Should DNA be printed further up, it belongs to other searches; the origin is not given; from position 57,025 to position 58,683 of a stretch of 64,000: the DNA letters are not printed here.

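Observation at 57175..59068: Three-gene operon with overlapping junctions: excisionase-family HTH (53 aa), receiver domain, GAF-HD-GYP c-di-GMP phosphodiesterase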

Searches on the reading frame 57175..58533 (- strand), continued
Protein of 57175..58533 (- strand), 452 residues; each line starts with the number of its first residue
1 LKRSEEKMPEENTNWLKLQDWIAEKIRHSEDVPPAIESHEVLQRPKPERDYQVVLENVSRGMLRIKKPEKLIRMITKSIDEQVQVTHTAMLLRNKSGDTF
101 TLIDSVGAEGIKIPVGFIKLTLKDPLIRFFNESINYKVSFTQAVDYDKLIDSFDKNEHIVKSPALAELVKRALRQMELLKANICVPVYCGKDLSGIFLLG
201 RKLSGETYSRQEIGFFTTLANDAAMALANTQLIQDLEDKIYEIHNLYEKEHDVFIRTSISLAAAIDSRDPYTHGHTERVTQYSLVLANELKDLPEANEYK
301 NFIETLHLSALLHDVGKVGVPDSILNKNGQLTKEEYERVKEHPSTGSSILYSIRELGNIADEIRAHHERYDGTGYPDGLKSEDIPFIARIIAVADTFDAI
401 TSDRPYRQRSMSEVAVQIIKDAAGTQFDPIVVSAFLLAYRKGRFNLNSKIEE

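Call 15: find_encoding_contigs(protein=P0001, flank=8000, max_places=3)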
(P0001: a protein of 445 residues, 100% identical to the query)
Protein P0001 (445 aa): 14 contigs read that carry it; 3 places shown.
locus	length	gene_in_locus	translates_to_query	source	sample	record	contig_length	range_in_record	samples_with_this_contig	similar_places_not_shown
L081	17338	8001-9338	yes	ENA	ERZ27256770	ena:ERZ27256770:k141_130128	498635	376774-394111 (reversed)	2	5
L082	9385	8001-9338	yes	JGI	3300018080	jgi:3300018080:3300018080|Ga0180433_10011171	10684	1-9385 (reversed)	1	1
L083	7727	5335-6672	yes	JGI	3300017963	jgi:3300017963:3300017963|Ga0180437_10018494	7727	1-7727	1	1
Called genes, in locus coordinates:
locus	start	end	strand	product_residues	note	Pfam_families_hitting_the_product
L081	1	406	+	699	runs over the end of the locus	PF01138:RNase_PH, PF03725:RNase_PH_C, PF03726:PNPase, PF01138:RNase_PH, PF00013:KH_1, PF00575:S1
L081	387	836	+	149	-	PF00692:dUTPase, PF22769:DCD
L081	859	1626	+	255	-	PF02673:BacA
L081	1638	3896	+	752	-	PF13491:FtsK_4TM, PF17854:FtsK_alpha, PF01580:FtsK_SpoIIIE, PF09397:FtsK_gamma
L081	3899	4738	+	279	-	PF12844:HTH_19 (weak), PF13413:HTH_25, PF13464:RodZ_C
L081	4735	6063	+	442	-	PF00919:UPF0004, PF04055:Radical_SAM, PF18693:TRAM_2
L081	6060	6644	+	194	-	PF01066:CDP-OH_P_transf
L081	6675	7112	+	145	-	PF04608:PgpA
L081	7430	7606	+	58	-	PF12728:HTH_17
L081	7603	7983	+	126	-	PF00072:Response_reg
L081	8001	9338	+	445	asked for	PF01966:HD, PF13487:HD_5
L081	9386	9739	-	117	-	PF00072:Response_reg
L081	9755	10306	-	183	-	PF12844:HTH_19 (weak), PF13443:HTH_26, PF13560:HTH_31 (weak), PF01381:HTH_3, PF07883:Cupin_2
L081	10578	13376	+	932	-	PF00005:ABC_tran (faint), PF02463:SMC_N (faint), PF03193:RsgA_GTPase (faint), PF13191:AAA_16 (faint), PF13555:AAA_29 (faint), PF17760:UvrA_inter, PF17755:UvrA_DNA-bind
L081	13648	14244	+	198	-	-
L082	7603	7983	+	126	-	PF00072:Response_reg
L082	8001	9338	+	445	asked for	PF01966:HD, PF13487:HD_5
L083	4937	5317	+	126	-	PF00072:Response_reg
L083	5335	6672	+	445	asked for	PF01966:HD, PF13487:HD_5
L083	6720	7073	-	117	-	PF00072:Response_reg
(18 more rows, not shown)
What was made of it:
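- Closest known: MAD1 of MADS anti-phage systems. Different: The protein heads a signalling cluster instead (call 15).
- Checked: It is also the public gene call, giving a 126-aa REC (call 15). The neighbours are dut, uppP, ftsK, rodZ, rimO, pgsA, pgpA, an orphan REC, an XRE-cupin regulator and uvrA (call 15).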

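Call 16: find_related_loci(query=A1, collection=metagenome_contigs, flank=4000)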
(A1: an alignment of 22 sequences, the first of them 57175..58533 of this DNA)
Query A1 (452 aa) in metagenome_contigs; peptide patterns used: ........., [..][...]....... (x = any residue, [..] = any of these).
600 stretches matched a pattern (row limit reached: there are more); 299 encode a relative of the query (tblastn E <= 1e-3); the best 80 are kept; 80 distinct loci.
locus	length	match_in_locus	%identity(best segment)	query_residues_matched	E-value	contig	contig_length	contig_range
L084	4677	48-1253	57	47-448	4e-151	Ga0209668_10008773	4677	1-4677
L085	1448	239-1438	39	45-450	1e-97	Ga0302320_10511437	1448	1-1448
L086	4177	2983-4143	37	50-442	6e-84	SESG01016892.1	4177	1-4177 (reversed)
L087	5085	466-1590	35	50-443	1e-79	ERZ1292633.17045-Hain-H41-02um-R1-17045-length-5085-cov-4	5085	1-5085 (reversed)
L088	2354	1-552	64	265-448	6e-78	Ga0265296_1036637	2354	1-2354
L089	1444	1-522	63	275-449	1e-76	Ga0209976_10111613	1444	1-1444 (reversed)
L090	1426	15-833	41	161-445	1e-64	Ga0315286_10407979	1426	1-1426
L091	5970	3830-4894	32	51-448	6e-55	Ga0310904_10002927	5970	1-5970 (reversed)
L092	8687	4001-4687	43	209-452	7e-55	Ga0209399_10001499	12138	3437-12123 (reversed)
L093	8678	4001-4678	42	206-446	2e-54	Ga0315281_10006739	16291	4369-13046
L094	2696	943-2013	31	51-446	4e-54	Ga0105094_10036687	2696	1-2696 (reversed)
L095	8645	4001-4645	40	207-441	2e-53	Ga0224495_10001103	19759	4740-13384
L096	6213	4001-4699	39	183-436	4e-53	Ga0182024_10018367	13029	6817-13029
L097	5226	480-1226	38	181-450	6e-53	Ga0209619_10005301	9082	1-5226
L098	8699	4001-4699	39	183-436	1e-52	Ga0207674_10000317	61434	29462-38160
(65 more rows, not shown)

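Call 17: find_encoding_contigs(protein=P0004, flank=5000, max_places=1)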
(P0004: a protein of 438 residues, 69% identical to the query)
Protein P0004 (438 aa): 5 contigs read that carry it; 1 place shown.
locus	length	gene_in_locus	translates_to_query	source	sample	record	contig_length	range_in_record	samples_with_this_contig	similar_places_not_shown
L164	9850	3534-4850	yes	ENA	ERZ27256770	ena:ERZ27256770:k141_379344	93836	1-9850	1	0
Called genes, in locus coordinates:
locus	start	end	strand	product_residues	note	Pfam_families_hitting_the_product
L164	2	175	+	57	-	?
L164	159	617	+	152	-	PF13279:4HBT_2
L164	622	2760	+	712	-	PF16927:HisKA_7TM, PF01590:GAF (weak), PF13185:GAF_2, PF13492:GAF_3, PF02518:HATPase_c, PF13581:HATPase_c_2 (weak), PF14501:HATPase_c_5 (weak)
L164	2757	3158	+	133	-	PF00072:Response_reg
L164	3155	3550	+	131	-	PF00072:Response_reg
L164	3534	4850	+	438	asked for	PF01590:GAF (weak), PF13487:HD_5, PF01966:HD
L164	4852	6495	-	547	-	PF16927:HisKA_7TM, PF00512:HisKA, PF02518:HATPase_c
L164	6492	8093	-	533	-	PF16927:HisKA_7TM, PF00512:HisKA, PF02518:HATPase_c, PF14501:HATPase_c_5 (weak)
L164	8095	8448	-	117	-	PF00072:Response_reg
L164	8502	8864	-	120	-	PF05635:23S_rRNA_IVP, PF22296:bAvd (weak)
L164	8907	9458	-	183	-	PF12844:HTH_19 (weak), PF13443:HTH_26, PF13560:HTH_31 (faint), PF01381:HTH_3, PF07883:Cupin_2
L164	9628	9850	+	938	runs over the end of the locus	PF00005:ABC_tran (faint), PF02463:SMC_N (faint), PF03193:RsgA_GTPase (faint), PF13191:AAA_16 (faint), PF13555:AAA_29 (faint), PF13304:AAA_21 (faint), PF17760:UvrA_inter, PF17755:UvrA_DNA-bind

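Call 18: find_encoding_contigs(protein=P0007, flank=5000, max_places=1)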
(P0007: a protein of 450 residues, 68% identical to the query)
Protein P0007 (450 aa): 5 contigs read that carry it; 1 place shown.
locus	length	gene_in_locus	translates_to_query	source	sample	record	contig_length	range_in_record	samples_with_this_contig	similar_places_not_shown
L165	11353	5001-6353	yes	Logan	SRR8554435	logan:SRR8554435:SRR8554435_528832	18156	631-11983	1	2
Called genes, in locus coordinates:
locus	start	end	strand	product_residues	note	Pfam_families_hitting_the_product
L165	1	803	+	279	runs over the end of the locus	PF12147:Methyltransf_20, PF13847:Methyltransf_31 (faint)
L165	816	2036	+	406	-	PF00109:ketoacyl-synt, PF02801:Ketoacyl-synt_C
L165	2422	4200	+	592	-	PF01590:GAF, PF13185:GAF_2, PF13492:GAF_3 (weak), PF02518:HATPase_c, PF13581:HATPase_c_2 (weak), PF14501:HATPase_c_5 (weak)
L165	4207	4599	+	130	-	PF00072:Response_reg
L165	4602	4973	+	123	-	PF00072:Response_reg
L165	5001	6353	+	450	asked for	PF01590:GAF (weak), PF13487:HD_5, PF01966:HD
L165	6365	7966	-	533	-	PF16927:HisKA_7TM, PF00512:HisKA, PF02518:HATPase_c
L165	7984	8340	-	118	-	PF00072:Response_reg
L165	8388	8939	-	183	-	PF12844:HTH_19 (weak), PF13443:HTH_26, PF13560:HTH_31 (weak), PF01381:HTH_3, PF07883:Cupin_2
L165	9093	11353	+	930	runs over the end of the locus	PF00005:ABC_tran (faint), PF02463:SMC_N (faint), PF13191:AAA_16 (faint), PF13304:AAA_21 (faint), PF13555:AAA_29 (faint), PF17760:UvrA_inter, PF17755:UvrA_DNA-bind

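Call 19: find_encoding_contigs(protein=P0074, flank=5000, max_places=1)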
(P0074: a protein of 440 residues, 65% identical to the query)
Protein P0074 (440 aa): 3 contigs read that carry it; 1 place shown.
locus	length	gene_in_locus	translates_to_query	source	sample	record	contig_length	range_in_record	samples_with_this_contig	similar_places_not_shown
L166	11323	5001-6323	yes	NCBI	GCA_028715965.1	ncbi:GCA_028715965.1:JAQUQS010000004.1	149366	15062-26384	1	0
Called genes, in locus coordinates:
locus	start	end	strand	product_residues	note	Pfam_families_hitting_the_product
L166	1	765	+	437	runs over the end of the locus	PF00109:ketoacyl-synt, PF08545:ACP_syn_III (faint), PF02801:Ketoacyl-synt_C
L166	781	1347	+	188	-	PF03358:FMN_red (weak)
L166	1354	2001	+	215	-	-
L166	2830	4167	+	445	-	PF01590:GAF (weak), PF13185:GAF_2, PF13492:GAF_3, PF02518:HATPase_c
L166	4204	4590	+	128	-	PF00072:Response_reg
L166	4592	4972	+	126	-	PF00072:Response_reg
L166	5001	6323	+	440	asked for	PF01590:GAF (weak), PF13185:GAF_2 (weak), PF13487:HD_5, PF01966:HD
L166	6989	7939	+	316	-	PF00512:HisKA, PF02518:HATPase_c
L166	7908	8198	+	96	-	-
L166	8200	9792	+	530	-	PF16927:HisKA_7TM, PF00512:HisKA, PF02518:HATPase_c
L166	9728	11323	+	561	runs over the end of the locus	PF16927:HisKA_7TM, PF00512:HisKA, PF02518:HATPase_c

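Call 20: find_encoding_contigs(protein=P0087, flank=5000, max_places=1)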
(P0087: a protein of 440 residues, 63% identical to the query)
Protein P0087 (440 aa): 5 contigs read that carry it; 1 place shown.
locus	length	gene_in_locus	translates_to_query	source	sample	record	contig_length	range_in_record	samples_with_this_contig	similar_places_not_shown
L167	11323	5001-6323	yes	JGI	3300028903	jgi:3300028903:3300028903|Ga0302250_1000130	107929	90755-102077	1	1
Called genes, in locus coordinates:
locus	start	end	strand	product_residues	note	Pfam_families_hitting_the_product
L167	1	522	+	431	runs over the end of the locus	PF00890:FAD_binding_2 (faint), PF01266:DAO (faint), PF01494:FAD_binding_3 (weak), PF07992:Pyr_redox_2 (faint), PF00732:GMC_oxred_N, PF05199:GMC_oxred_C (weak)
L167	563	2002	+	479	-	PF00890:FAD_binding_2 (faint), PF01266:DAO (weak), PF01593:Amino_oxidase, PF01946:Thi4 (weak), PF13450:NAD_binding_8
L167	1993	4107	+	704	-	PF16927:HisKA_7TM, PF13185:GAF_2, PF13492:GAF_3, PF00512:HisKA (faint), PF02518:HATPase_c, PF13581:HATPase_c_2 (faint)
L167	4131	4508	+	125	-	PF00072:Response_reg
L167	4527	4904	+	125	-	PF00072:Response_reg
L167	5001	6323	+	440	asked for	PF13487:HD_5, PF01966:HD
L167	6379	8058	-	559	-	PF16927:HisKA_7TM, PF00512:HisKA, PF02518:HATPase_c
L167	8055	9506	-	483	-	PF00512:HisKA, PF02518:HATPase_c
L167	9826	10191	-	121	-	PF00072:Response_reg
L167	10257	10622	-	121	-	PF05635:23S_rRNA_IVP, PF22296:bAvd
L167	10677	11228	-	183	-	PF12844:HTH_19 (weak), PF13443:HTH_26, PF13560:HTH_31, PF01381:HTH_3, PF07883:Cupin_2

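Call 49: search_solved_structures(query=A1, max_evalue=0.001, show_alignments=2)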
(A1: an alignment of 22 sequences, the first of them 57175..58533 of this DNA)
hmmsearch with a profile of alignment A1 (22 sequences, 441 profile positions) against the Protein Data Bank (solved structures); distinct sequences matched with E-value up to 0.001: 8.
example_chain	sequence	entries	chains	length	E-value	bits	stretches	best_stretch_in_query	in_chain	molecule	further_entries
5z7c_A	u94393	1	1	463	1.4e-48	168.9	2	255-428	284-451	3'3'-cGAMP-specific phosphodiesterase 3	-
4mcw_A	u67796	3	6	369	8.6e-40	139.9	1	175-430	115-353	Metal dependent phosphohydrolase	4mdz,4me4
4r8z_A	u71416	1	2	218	8.3e-29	103.7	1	253-429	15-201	Cyclic di-GMP phosphodiesterase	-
9rbz_A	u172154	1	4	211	3.6e-24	88.4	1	233-431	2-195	HD domain/sensory box protein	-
9rc0_A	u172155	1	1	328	8.4e-24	87.2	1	233-431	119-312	HD domain/sensory box protein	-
3ci6_A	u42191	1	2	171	1.1e-05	27.4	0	170-226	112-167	Phosphoenolpyruvate-protein phosphotransferase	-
3tm8_A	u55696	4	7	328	0.00012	24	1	251-395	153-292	Uncharacterized protein | Uncharacterized protein Bd1817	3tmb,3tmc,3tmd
3o5y_A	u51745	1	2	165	0.00081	21.3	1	172-228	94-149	Sensor protein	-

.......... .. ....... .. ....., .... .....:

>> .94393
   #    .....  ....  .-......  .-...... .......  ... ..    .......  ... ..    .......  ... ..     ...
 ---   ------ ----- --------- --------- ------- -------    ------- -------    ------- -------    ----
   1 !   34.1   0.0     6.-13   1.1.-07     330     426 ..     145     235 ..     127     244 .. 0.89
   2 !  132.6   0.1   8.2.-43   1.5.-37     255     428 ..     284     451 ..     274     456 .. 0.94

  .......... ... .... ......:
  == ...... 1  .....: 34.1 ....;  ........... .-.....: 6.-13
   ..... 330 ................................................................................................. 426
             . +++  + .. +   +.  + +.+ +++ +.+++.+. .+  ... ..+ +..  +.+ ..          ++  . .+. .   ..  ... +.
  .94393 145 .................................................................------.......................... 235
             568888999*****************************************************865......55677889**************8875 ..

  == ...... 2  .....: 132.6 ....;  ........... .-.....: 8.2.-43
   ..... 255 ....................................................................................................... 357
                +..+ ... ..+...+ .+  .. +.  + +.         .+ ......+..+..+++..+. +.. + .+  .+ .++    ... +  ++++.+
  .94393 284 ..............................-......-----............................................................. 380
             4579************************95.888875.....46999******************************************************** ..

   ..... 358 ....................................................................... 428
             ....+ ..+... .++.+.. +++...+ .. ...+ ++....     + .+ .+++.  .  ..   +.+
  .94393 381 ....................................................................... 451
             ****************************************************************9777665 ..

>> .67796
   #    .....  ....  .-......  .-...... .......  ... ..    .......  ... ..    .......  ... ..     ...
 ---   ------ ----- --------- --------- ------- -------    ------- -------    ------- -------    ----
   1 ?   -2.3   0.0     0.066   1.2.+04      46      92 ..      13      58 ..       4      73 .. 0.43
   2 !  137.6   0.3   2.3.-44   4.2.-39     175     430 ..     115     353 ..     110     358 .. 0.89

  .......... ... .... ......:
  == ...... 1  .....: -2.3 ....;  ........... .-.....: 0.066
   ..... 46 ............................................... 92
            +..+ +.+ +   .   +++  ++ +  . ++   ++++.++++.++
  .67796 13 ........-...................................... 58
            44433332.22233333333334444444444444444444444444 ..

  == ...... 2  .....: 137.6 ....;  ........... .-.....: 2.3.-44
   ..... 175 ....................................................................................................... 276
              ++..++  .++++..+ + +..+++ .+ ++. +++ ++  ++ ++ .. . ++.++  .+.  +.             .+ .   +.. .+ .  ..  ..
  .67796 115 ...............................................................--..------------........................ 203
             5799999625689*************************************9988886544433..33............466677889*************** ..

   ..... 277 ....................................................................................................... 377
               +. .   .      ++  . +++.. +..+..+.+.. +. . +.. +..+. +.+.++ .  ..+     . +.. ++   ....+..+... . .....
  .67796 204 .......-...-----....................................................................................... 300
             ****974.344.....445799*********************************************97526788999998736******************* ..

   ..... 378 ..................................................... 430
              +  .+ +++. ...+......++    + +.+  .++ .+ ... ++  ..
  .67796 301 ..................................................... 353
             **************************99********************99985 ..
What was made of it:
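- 57175..58512 (-): GAF-HD-GYP phosphodiesterase, 445 aa from the ATG at 58512. An alternative TTG at 58533 gives 452 aa and a TTGA overlap with the REC gene. PDB profile hits are V-cGAP3 5z7c, PmGH 4mcw and PA4781 4r8z (call 49).
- On HD-GYP phosphodiesterases (Pfam HD_5 / PF13487): The best sequence relative with a solved structure is cGAMP-specific (call 49), so the substrate remains an inference.
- Closest known: RpfC/RpfG-type two-component control of an HD-GYP c-di-GMP phosphodiesterase. Same: The HD-GYP domain matches PA4781 at 103.7 bits in the PDB profile search (call 49).
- Closest known: V-cGAP3. Same: It is the highest-scoring solved relative by sequence, at 168.9 bits (call 49).
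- Checked: A profile search of the PDB hits GAF domains 3ci6 and 3o5y (call 49).
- The best sequence match among solved structures is the 3'3'-cGAMP-specific V-cGAP3 (call 49).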

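Call 53: search_protein_families(library=padloc, proteins=[window:57175-58533:-], max_evalue=0.01)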
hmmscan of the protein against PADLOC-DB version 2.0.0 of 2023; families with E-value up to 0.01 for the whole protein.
window:57175-58533:- (452 aa): 2 families
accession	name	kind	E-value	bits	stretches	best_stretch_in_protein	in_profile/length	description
PDLC01761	Cas3b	-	0.00089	16.1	1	274-318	16-58/705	-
PDLC01254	Cas3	-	0.0011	17.2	1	274-374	11-90/164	CAS-I; effector_G3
